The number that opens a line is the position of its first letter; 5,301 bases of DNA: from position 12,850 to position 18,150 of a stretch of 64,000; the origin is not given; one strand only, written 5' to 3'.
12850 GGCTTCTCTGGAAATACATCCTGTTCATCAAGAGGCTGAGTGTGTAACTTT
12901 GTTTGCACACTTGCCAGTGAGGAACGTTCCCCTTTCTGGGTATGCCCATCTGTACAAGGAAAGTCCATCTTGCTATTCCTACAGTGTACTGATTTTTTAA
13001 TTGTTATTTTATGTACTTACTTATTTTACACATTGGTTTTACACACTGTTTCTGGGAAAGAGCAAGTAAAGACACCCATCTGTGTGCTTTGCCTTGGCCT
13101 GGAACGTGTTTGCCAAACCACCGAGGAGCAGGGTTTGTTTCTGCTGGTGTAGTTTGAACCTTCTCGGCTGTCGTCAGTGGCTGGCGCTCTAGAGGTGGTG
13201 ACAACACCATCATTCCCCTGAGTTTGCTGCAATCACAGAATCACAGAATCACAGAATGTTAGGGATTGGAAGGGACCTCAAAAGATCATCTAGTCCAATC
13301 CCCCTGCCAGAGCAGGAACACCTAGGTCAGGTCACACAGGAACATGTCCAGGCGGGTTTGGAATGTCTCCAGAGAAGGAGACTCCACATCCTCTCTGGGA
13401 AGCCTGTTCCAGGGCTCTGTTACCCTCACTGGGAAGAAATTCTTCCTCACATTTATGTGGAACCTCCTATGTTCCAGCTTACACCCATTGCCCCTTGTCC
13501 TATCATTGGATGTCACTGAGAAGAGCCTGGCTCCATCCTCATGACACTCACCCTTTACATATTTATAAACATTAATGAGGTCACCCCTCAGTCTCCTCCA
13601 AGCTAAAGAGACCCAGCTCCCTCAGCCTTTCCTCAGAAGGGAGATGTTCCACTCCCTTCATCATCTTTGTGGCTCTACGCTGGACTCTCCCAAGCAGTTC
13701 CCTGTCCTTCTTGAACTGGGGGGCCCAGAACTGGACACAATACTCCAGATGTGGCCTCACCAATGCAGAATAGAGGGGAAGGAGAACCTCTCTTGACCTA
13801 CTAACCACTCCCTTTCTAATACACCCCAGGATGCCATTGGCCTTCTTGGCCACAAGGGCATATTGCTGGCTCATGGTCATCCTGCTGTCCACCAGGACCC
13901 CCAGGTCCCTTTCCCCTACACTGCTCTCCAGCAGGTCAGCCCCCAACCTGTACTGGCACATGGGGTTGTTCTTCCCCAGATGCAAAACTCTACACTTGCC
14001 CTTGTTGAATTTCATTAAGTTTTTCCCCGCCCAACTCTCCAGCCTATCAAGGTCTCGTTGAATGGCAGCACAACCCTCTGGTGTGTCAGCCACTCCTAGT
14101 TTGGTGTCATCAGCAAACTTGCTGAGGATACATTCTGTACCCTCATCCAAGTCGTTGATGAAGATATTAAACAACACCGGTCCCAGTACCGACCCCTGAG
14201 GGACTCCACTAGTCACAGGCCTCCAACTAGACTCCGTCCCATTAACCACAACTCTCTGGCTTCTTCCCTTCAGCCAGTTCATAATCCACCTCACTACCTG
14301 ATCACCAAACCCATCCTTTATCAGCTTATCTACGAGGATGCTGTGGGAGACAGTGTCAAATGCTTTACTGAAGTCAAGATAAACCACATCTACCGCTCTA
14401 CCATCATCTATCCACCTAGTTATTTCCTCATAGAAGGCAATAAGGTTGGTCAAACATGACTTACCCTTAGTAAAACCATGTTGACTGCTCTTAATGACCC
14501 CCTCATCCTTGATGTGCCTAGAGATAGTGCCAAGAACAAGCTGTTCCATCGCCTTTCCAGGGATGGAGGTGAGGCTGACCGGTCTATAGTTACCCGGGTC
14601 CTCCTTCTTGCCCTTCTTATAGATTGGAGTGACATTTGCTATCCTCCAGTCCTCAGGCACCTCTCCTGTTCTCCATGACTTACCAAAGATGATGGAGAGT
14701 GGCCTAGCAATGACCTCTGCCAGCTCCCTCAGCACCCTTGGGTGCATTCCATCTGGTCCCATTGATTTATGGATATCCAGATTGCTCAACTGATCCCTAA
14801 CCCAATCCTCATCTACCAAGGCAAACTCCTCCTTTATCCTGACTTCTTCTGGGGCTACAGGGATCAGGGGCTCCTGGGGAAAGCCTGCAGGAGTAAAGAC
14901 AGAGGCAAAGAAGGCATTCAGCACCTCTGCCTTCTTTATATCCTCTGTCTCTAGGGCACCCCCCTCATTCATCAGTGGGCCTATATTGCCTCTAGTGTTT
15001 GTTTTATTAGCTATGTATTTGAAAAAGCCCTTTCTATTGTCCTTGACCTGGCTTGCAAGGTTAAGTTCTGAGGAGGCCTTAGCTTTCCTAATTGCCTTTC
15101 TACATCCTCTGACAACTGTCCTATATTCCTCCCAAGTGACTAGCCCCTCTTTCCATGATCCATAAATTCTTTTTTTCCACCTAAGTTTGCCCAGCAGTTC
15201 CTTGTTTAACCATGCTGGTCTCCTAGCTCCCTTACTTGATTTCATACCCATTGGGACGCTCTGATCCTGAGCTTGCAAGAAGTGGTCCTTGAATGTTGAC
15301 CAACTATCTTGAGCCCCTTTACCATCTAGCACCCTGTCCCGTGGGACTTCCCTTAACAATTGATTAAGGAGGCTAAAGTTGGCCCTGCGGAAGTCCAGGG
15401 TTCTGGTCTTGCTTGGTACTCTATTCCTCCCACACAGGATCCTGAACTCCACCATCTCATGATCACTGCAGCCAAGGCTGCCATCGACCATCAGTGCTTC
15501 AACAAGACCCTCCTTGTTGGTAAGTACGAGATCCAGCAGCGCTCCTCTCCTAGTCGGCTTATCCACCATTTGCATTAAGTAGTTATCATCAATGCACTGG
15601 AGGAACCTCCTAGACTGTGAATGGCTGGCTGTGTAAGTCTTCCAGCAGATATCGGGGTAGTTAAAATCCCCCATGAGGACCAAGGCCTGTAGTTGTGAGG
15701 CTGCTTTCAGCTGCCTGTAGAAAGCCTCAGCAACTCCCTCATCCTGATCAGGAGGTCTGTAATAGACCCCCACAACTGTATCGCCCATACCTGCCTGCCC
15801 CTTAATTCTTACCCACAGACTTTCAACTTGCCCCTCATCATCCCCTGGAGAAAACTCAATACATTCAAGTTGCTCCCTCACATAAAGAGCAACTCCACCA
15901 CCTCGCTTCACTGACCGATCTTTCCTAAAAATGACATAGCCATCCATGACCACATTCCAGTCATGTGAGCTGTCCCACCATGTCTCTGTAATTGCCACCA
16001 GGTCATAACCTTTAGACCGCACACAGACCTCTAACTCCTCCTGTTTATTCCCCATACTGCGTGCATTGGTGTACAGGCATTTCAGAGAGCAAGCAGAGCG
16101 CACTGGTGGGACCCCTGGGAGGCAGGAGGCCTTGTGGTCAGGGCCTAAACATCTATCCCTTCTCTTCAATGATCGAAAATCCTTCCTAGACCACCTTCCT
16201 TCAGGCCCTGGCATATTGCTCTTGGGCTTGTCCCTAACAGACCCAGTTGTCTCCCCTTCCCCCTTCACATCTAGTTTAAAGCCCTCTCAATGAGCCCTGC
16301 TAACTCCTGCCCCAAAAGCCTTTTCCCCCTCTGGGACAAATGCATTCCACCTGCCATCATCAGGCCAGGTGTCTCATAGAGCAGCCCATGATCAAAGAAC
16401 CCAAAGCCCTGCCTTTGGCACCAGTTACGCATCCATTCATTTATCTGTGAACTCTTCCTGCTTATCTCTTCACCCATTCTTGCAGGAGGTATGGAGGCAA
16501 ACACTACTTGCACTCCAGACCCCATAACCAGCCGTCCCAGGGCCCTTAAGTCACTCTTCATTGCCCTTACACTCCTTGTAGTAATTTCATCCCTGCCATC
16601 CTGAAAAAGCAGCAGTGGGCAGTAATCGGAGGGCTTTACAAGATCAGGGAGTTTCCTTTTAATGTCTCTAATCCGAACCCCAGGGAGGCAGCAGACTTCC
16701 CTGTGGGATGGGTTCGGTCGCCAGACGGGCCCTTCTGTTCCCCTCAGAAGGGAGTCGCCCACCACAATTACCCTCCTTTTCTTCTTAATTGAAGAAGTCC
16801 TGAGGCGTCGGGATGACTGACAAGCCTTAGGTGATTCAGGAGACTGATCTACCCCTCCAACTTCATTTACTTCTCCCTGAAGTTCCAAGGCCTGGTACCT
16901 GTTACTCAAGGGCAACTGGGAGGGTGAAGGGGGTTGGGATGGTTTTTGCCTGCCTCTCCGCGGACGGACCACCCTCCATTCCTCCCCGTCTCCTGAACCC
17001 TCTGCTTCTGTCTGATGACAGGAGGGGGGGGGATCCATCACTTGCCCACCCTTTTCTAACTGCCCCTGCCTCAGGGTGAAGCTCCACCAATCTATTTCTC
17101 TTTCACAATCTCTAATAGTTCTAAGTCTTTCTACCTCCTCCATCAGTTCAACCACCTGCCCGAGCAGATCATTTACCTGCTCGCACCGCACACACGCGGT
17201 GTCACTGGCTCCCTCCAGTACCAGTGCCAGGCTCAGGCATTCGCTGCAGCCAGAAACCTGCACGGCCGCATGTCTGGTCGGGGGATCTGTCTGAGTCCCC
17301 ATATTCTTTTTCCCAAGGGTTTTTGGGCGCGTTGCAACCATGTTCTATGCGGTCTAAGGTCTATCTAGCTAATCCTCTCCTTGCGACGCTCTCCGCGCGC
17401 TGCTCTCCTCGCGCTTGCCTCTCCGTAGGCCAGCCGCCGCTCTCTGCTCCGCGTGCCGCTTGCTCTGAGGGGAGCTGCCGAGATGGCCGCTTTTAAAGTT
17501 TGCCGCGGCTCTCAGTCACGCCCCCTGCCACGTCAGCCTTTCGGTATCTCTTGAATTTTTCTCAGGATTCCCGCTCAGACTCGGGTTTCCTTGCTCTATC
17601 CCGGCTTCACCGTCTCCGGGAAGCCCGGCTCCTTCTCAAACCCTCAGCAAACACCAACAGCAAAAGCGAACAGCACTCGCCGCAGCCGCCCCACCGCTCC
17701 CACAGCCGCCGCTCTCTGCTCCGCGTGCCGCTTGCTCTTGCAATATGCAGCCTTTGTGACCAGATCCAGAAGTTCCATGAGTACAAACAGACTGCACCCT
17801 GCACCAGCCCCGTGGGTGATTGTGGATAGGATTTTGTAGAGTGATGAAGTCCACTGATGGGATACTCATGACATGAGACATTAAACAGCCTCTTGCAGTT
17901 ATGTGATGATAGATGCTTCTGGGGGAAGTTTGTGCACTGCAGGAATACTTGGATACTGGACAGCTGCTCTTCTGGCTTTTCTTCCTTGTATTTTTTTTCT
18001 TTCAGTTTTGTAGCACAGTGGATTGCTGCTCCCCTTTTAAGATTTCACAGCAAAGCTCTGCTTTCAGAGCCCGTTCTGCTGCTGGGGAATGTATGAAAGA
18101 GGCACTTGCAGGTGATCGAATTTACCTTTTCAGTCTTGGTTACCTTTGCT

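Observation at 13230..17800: Full-length CR1 LINE with intact ORF1 and an essentially intact ORF2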

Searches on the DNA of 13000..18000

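Call 44: search_rna_families(source=window, start=13000, end=18000, threshold=evalue, max_evalue=1)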
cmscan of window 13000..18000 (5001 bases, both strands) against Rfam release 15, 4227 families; matches with E-value up to 1: 0.
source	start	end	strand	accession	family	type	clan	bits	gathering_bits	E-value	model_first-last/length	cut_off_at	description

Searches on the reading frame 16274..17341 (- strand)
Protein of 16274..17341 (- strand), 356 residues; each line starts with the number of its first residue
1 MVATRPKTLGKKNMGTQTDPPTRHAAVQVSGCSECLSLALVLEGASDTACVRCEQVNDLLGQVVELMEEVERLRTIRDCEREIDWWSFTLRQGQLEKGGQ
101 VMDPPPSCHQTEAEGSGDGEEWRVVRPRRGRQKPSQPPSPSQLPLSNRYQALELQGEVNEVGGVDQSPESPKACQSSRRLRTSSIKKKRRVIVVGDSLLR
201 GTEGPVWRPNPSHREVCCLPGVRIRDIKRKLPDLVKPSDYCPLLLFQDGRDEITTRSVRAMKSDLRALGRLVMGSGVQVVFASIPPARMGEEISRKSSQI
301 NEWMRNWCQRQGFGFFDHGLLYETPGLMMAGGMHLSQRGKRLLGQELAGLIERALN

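Call 9: search_protein_families(library=pfam, proteins=[window:16274-17341:-], max_evalue=0.01)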
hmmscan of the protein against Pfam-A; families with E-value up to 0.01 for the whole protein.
window:16274-17341:- (356 aa): 2 families
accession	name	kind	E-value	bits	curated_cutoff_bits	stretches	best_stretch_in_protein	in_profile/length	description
PF13472.12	Lipase_GDSL_2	-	0.00027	21.9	32.9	1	256-342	86-178/178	GDSL-like Lipase/Acylhydrolase family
PF19134.6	DUF5817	-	0.0017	18.7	31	1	29-56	3-30/57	Domain of unknown function (DUF5817)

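Call 10: find_encoding_contigs(protein=window:16274-17341:-, flank=10000, max_places=10)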
Protein window:16274-17341:- (356 aa): no gene with exactly this product is on record in the collection.

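Call 27: find_homologous_proteins(query=window:16274-17341:-, max_evalue=0.00001)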
Query window:16274-17341:- (356 aa): 212 proteins with E <= 0.00001 among 7844 candidates; the best 120 are listed.
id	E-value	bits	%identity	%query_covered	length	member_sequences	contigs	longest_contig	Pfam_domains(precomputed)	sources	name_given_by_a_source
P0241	3.7e-167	574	76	96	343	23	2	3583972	-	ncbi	ncbi:hypothetical protein M959_03165, partial [Chaetura pelagica]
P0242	9.1e-167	573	76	96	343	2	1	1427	-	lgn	-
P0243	2.1e-163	562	74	95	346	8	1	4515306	-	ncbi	ncbi:hypothetical protein N300_08288, partial [Calypte anna]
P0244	5.4e-142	491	65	96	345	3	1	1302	-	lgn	-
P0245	1.0e-136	474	64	96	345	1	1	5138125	-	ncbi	ncbi:hypothetical protein N301_03229, partial [Charadrius vociferus]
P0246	1.0e-131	457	65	93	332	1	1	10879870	-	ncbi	ncbi:hypothetical protein N301_00086, partial [Charadrius vociferus]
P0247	1.8e-128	447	61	96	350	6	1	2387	-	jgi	-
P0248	2.3e-125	436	61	96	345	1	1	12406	-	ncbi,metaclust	ncbi:hypothetical protein N331_07827, partial [Merops nubicus]|metaclust:status=active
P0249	2.7e-124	433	59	100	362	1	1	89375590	-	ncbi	ncbi:uncharacterized protein ACIBXB_016421 [Morphnus guianensis]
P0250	3.7e-124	433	60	96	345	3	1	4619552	-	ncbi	ncbi:hypothetical protein AS28_04863, partial [Pygoscelis adeliae]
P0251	1.2e-121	424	58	100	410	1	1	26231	-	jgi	-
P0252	4.1e-118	413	56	100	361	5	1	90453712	-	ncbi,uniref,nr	ncbi:uncharacterized protein LOC122178868 [Lagopus leucura]|uniref:uncharacterized protein LOC122178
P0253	4.4e-117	409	56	100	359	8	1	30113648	-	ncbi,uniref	ncbi:uncharacterized protein [Anas acuta]|uniref:uncharacterized protein n=1 Tax=Anas acuta TaxID=28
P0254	7.7e-116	405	56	100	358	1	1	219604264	-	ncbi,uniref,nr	ncbi:uncharacterized protein LOC128904316 isoform X1 [Rissa tridactyla]|uniref:uncharacterized prote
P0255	1.4e-115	404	58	96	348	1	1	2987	-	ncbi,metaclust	ncbi:hypothetical protein N334_01172, partial [Pelecanus crispus]|metaclust:status=active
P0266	6.2e-107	376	51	100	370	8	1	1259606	PF13472.13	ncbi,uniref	ncbi:hypothetical protein GRJ2_003335400 [Grus japonensis]|uniref:SGNH hydrolase-type esterase domai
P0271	1.8e-104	368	50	100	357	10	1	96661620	-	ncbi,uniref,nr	ncbi:hypothetical protein DUI87_15937 [Hirundo rustica rustica]|uniref:SGNH hydrolase-type esterase 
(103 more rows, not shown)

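Call 28: find_encoding_contigs(protein=P0241, flank=7000, max_places=4)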
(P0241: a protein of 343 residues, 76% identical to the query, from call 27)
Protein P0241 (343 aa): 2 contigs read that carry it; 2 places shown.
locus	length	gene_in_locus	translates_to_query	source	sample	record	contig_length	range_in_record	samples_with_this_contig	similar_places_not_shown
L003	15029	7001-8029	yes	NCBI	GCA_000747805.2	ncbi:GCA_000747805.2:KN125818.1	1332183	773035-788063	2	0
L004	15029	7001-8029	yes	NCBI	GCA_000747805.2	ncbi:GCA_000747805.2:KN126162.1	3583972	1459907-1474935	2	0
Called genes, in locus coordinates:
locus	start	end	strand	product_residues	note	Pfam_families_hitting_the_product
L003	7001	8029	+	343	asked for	-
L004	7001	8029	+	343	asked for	-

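Call 29: find_encoding_contigs(protein=P0243, flank=7000, max_places=4)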
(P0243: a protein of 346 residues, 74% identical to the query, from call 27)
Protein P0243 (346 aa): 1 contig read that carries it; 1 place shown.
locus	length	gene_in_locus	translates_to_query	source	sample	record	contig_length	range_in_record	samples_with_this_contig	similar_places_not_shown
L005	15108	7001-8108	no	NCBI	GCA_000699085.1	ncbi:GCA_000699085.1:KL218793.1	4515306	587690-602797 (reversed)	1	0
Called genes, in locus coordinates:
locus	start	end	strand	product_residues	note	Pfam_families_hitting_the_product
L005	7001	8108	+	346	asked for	-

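Call 30: find_encoding_contigs(protein=P0242, flank=7000, max_places=4)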
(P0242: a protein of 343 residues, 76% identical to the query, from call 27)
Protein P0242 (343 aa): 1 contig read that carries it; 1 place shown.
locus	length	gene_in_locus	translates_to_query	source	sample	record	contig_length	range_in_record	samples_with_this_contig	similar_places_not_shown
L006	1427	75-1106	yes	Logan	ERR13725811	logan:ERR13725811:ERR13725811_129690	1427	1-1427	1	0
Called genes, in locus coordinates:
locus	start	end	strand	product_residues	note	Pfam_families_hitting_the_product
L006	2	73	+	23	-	?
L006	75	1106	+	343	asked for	-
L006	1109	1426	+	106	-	?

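Call 75: find_encoding_contigs(protein=P0252, flank=3500, max_places=2)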
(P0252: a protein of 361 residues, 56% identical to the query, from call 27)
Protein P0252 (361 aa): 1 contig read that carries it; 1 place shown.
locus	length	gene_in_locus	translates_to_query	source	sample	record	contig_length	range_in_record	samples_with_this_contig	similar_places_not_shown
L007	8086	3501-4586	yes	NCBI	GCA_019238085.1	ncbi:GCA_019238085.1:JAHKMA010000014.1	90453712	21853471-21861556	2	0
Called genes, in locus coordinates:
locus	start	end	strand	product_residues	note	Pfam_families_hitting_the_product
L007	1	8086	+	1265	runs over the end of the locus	PF13646:HEAT_2 (faint), PF24768:ARM_ARMC5 (faint), PF00514:Arm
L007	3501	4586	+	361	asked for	-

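Call 76: find_encoding_contigs(protein=P0253, flank=3500, max_places=2)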
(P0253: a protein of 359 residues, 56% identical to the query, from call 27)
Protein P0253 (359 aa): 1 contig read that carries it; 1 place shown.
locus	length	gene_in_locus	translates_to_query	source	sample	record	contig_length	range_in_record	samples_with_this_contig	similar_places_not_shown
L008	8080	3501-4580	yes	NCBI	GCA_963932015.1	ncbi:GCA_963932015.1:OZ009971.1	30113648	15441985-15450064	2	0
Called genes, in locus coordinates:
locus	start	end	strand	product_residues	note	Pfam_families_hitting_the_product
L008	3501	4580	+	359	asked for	-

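Call 77: find_encoding_contigs(protein=P0271, flank=3500, max_places=2)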
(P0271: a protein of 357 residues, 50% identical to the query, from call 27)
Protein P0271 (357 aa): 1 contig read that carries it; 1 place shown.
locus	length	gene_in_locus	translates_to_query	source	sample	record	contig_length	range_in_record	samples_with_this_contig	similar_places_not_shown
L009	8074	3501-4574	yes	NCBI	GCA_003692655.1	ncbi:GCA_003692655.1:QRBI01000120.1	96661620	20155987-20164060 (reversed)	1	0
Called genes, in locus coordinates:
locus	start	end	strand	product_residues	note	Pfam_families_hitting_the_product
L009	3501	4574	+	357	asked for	-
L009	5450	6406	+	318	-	PF00078:RVT_1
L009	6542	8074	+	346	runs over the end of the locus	PF14707:Sulfatase_C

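Call 85: find_encoding_contigs(protein=P0266, flank=1500, max_places=2)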
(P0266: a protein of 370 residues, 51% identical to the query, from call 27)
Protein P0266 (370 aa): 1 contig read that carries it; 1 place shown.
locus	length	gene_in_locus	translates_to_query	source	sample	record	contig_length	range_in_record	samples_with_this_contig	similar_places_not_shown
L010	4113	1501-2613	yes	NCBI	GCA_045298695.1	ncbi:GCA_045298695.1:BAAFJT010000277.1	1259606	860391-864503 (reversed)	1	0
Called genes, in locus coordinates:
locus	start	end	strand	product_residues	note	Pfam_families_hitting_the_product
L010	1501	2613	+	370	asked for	PF13472:Lipase_GDSL_2 (weak)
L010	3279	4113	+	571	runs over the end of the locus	PF00078:RVT_1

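Call 86: find_encoding_contigs(protein=P0249, flank=1500, max_places=2)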
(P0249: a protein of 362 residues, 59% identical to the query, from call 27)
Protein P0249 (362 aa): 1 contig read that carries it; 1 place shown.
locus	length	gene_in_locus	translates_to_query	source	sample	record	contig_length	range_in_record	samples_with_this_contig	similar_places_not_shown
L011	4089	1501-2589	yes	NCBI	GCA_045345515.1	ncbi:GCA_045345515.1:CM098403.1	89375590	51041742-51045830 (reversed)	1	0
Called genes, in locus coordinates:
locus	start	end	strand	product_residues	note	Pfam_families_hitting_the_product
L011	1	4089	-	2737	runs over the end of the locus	PF06484:Ten_N, PF23093:GBD_Tenm3, PF23106:EGF_Teneurin, PF25024:EGF_TEN, PF23106:EGF_Teneurin, PF25020:TTR_TEN1-4, PF24329:FN-plug_TEN1-4, PF25021:TEN_NHL, +6 more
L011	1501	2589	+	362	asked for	-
